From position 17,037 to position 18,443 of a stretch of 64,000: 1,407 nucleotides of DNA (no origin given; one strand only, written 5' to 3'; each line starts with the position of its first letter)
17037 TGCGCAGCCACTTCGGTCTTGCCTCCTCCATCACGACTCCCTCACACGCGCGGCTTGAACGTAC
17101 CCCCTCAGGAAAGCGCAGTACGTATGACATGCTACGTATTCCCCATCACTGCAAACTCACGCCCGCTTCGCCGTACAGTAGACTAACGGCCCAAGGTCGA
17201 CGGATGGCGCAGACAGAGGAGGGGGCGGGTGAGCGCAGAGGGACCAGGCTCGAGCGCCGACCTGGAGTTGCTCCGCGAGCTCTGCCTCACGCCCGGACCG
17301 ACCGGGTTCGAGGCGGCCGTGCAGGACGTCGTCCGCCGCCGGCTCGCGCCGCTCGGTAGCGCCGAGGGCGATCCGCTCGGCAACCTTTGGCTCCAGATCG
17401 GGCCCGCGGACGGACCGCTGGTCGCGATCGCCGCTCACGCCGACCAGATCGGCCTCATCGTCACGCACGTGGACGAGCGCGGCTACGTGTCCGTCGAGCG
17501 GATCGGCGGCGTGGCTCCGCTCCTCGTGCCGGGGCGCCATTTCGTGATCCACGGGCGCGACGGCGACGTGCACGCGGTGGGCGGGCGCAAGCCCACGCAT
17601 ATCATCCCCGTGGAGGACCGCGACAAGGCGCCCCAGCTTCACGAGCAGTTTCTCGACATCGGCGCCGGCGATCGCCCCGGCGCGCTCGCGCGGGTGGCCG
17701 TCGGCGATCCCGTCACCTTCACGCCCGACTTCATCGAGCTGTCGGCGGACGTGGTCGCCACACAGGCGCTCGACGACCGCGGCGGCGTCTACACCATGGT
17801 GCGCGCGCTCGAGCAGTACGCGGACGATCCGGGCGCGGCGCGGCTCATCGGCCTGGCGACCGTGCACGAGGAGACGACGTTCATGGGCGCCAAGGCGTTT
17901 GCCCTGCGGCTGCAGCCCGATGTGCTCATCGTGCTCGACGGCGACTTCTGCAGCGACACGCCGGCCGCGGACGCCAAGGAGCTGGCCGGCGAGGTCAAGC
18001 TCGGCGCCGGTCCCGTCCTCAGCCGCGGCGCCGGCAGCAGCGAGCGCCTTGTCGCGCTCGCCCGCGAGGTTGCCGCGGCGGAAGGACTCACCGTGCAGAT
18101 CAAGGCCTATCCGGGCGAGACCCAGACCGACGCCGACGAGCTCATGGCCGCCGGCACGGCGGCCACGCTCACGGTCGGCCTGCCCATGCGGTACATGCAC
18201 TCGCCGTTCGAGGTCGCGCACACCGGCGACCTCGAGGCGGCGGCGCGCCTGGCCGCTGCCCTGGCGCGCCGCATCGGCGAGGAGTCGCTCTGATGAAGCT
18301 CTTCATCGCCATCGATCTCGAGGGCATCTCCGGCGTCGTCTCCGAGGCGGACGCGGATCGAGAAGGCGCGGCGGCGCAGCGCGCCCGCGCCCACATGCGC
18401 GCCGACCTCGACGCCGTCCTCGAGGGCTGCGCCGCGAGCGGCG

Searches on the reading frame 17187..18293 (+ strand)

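Call 48: search_protein_families(library=pfam, proteins=[window:17187-18293:+])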
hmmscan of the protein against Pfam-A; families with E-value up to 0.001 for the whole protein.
window:17187-18293:+ (368 aa): 2 families
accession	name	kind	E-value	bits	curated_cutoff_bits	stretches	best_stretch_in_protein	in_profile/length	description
PF05343.19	Peptidase_M42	-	1.4e-63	215.1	23.2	1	65-355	1-292/292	M42 glutamyl aminopeptidase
PF01546.33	Peptidase_M20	-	5.2e-07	30.2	24.6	1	195-361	34-205/206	Peptidase family M20/M25/M40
